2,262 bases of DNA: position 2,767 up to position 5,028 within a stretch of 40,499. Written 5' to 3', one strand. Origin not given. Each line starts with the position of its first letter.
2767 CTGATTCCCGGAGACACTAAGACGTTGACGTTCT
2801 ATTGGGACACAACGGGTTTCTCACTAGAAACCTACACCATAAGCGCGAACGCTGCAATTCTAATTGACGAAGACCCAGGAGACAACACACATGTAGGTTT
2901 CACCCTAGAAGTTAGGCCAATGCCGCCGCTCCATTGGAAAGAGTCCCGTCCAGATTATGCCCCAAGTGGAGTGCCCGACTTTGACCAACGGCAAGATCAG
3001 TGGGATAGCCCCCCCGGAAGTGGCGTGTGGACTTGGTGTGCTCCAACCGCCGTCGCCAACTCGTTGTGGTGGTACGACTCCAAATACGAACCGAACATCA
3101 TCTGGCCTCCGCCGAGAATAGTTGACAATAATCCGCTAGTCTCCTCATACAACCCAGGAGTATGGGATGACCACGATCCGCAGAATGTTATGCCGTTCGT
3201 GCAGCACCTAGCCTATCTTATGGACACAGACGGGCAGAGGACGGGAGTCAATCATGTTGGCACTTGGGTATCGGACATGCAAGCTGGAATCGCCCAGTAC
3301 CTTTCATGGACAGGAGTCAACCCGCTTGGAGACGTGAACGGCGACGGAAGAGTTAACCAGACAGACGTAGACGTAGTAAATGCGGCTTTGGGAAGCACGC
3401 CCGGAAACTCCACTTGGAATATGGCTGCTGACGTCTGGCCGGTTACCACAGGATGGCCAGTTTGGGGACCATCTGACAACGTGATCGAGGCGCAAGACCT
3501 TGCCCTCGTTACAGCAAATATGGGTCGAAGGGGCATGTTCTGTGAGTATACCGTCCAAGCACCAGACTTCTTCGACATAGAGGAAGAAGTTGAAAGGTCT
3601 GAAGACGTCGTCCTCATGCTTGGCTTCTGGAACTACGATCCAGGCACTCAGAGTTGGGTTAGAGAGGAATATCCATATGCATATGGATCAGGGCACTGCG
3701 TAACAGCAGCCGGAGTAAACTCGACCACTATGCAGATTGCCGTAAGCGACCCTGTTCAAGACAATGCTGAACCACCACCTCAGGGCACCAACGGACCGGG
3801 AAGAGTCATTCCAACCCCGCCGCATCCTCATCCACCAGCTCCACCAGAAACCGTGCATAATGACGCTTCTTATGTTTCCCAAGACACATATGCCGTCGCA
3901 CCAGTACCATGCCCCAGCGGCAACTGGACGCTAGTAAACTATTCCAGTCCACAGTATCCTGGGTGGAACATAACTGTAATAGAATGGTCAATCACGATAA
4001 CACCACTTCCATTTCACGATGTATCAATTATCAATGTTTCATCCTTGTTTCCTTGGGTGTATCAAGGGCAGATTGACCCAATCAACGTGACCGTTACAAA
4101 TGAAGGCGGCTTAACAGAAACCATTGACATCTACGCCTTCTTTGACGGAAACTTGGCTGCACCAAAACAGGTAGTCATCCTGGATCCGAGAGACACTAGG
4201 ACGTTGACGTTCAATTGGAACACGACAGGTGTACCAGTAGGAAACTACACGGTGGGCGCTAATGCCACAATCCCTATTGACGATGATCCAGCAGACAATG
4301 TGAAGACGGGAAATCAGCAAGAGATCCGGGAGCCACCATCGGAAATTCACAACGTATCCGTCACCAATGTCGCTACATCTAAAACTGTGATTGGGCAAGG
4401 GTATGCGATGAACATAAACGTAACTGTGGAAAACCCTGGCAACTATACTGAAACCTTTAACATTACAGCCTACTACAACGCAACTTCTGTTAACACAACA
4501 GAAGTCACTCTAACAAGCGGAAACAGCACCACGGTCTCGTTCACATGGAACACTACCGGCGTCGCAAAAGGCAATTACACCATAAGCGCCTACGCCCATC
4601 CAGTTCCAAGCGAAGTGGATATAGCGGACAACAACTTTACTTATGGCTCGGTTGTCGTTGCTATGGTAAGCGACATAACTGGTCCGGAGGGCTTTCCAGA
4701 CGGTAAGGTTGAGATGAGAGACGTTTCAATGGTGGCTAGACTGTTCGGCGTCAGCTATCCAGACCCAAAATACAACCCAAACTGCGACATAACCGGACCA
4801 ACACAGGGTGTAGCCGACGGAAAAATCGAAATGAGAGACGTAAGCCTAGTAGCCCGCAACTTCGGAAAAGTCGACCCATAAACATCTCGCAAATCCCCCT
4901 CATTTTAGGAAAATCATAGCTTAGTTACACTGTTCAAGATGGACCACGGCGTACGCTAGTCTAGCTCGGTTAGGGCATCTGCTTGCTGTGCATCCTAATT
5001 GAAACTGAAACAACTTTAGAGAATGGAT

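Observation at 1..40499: Locus-wide cohesin-dockerin network: a cellulosome-like surface assembly whose cargo is peptidases, redox and adhesin modules rather than glycosidases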

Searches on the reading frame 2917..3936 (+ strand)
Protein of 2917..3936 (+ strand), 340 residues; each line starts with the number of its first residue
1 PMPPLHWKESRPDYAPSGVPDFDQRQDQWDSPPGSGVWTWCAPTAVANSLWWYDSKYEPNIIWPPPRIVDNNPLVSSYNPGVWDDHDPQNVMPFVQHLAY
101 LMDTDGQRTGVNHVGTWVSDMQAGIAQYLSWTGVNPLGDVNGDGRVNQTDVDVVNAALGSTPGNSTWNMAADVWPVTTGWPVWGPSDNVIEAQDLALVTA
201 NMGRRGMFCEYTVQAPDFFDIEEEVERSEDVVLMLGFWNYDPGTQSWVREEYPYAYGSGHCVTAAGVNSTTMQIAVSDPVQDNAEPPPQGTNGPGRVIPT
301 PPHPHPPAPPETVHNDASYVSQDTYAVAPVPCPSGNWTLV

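Call 20: search_protein_families(library=pfam, proteins=[window:2947-3906:+], max_evalue=10)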
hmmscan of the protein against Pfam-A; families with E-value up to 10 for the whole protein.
window:2947-3906:+ (320 aa): 3 families
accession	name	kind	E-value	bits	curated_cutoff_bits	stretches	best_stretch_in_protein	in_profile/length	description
PF00404.24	Dockerin_1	-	2.4e-06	28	22.9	1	127-163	1-38/57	Dockerin type I domain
PF13529.12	Peptidase_C39_2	-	0.00023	22.2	24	2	17-52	7-37/143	Peptidase_C39 like family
PF13669.12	Glyoxalase_4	-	0.062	14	27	1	97-118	65-86/109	Glyoxalase/Bleomycin resistance protein/Dioxygenase superfamily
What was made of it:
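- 406..4881 (+): Large secreted protein. It has about 9 Cys-containing repeats of an unknown type (nt ~694-2586), CARDB-like domains, a C39-like peptidase domain (nt 2917-3936, Cys911 at 3037-3039, His1130 at 3694-3696) and CARDB (4382-4602). Peptidase_C39_2 scores 22.2 bits against a cut-off of 24 (call 20).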

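Call 35: search_solved_structures(query=window:2947-3906:+, max_evalue=10)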
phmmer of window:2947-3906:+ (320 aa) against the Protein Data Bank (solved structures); distinct sequences matched with E-value up to 10: 7.
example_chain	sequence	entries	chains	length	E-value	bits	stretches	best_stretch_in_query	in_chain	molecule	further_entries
2y3n_B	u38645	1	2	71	0.0096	18.1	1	127-162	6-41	CELLULOSOMAL FAMILY-48 PROCESSIVE GLYCOSIDE HYDROLASE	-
4fl4_A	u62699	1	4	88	0.013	17.6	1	126-145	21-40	Glycoside hydrolase family 9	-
2mte_A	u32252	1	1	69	0.12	14.5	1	126-145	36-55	Cellulose 1,4-beta-cellobiosidase (reducing end) CelS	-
1daq_A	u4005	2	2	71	0.12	14.4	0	126-145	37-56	ENDOGLUCANASE SS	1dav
2ccl_B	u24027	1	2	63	0.41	12.7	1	127-146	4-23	ENDO-1,4-BETA-XYLANASE Y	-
1ohz_B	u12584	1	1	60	0.43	12.6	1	127-145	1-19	ENDO-1,4-BETA-XYLANASE Y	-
2jnk_A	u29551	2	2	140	1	11.4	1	110-155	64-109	Hyalurononglucosaminidase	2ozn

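Call 45: search_protein_representatives(protein=window:2917-3936:+)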
Query: 340 residues. Proteins with E-value up to 0.001 (for the whole library): 724; up to 1e-10: 547; up to 1e-30: 287. The best 150 are listed.
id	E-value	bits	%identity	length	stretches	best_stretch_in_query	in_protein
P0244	4.9e-168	575.3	54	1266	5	3-337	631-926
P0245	2.8e-167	572.8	56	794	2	11-334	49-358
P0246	8.1e-163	558.2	55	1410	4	3-333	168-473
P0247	8.8e-162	554.8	54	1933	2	6-337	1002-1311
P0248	6.9e-161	551.8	52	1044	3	5-337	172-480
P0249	3.1e-155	533.2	56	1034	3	3-340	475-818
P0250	1.0e-146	505.1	57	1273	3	4-339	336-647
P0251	1.3e-146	504.8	54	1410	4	2-337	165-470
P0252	3.0e-145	500.3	50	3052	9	10-128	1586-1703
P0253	6.1e-136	469.7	58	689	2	4-329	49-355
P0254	6.5e-135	466.3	68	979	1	13-340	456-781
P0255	4.5e-131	453.7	51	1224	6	6-133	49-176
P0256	5.7e-129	446.7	64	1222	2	1-331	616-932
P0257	8.0e-125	433.1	66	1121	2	1-332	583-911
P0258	1.6e-123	428.8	55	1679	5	5-134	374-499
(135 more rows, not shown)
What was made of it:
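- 406..4881 (+): The family has 724 representative clusters (call 45).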

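Call 48: search_protein_families(library=pfam, alignment_id=A4, max_evalue=0.01)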
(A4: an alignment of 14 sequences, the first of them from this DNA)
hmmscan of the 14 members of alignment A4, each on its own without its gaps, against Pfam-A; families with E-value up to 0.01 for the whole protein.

A. member 1, seq(340 aa): 2 families
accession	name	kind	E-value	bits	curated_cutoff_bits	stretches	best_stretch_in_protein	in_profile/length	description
PF00404.24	Dockerin_1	-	2.9e-06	27.8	22.9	1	137-173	1-38/57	Dockerin type I domain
PF13529.12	Peptidase_C39_2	-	0.00028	21.9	24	0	243-279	112-142/143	Peptidase_C39 like family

B. families by the number of members that match (of 14 scanned): 4 families
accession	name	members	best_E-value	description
PF00404.24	Dockerin_1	14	5.6e-07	Dockerin type I domain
PF13529.12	Peptidase_C39_2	8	1.2e-06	Peptidase_C39 like family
PF11814.14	DUF3335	1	0.0046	Peptidase_C39 like family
PF11776.13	RcnB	1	0.0087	Nickel/cobalt transporter regulator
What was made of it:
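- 3325..3531 (+): Internal dockerin, inserted between the conserved Cys and His of the C39-like domain. The insertion is present in 14 of 14 family members scanned (call 48).
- On Peptidase_C39_2 (papain-like, clan CA): 8 of 14 family members match, best E=1.2e-6 (call 48).
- The internal dockerin is a fixed insertion in a peptidase family (call 48).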

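Call 49: search_solved_structures(query=A4, max_evalue=1)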
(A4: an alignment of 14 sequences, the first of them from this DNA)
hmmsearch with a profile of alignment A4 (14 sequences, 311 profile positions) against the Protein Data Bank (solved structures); distinct sequences matched with E-value up to 1: 35.
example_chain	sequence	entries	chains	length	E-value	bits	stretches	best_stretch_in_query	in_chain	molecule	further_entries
2y3n_B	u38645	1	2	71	4.2e-10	42.4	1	130-189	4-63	CELLULOSOMAL FAMILY-48 PROCESSIVE GLYCOSIDE HYDROLASE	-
8x39_A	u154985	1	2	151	4.1e-07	32.6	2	129-185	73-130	Serine protease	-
8x3a_A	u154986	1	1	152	4.2e-07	32.5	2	129-185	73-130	Serine protease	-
4u3s_B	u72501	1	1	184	8.1e-06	28.3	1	111-190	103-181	Cellulosomal scaffoldin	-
4wi0_B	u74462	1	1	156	1.1e-05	27.9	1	111-190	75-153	Cellulosomal scaffoldin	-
2ccl_B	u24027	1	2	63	1.4e-05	27.5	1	132-184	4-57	ENDO-1,4-BETA-XYLANASE Y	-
1ohz_B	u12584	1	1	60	1.5e-05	27.5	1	133-184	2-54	ENDO-1,4-BETA-XYLANASE Y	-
4fl4_A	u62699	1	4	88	1.5e-05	27.5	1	131-184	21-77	Glycoside hydrolase family 9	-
4cj0_A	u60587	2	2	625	0.00012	24.5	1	118-184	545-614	ENDOGLUCANASE D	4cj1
1clc_A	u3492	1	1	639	0.00012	24.4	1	118-184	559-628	ENDOGLUCANASE CELD; EC: 3.2.1.4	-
8ajy_B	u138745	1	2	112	0.00031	23.1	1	129-184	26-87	Dockerin from ScaH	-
2jnk_A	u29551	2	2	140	0.00049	22.5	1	116-188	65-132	Hyalurononglucosaminidase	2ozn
5lxv_B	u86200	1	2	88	0.00077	21.8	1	132-183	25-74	Carbohydrate-binding protein WP_009985128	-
2b59_B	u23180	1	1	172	0.001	21.4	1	132-195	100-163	Cellulosomal scaffolding protein A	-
2mte_A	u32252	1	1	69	0.0019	20.6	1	132-185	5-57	Cellulose 1,4-beta-cellobiosidase (reducing end) CelS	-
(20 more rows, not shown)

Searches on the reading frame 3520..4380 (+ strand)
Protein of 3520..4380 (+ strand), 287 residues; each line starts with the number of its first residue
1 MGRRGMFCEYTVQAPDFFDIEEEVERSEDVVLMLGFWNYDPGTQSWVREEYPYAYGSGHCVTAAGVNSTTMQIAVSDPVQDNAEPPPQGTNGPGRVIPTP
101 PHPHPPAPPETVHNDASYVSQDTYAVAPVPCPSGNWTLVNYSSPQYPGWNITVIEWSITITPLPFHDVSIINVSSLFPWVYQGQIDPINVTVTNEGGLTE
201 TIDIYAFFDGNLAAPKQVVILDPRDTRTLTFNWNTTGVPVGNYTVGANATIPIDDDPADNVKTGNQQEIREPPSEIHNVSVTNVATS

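Call 6: search_protein_families(library=pfam, proteins=[window:3520-4380:+], max_evalue=1)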
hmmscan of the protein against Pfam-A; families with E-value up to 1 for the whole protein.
window:3520-4380:+ (287 aa): 1 family
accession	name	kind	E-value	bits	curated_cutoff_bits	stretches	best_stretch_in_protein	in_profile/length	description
PF07705.17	CARDB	-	0.0022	18.6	22.7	1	179-248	14-82/101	CARDB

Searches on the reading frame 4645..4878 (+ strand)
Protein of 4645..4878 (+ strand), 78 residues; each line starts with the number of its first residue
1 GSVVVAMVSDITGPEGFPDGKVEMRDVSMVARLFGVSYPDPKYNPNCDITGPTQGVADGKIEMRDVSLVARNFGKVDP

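Call 20: search_protein_families(library=pfam, proteins=[window:4645-4878:+], max_evalue=10)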
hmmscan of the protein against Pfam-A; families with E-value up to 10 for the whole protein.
seq(78 aa): 2 families
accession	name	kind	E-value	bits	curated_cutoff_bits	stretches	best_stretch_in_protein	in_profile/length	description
PF00404.24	Dockerin_1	-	0.0011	19.5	22.9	1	19-72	7-55/57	Dockerin type I domain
PF21550.3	MTIP_N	-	0.039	14.7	27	0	19-36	22-39/71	Myosin A tail domain interacting protein, N-terminal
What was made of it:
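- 4663..4878 (+): C-terminal dockerin of the 406-4881 gene. Both loops are of the extended type (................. and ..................). Dockerin_1 is the top hit at 19.5 bits, below the cut-off (call 20).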
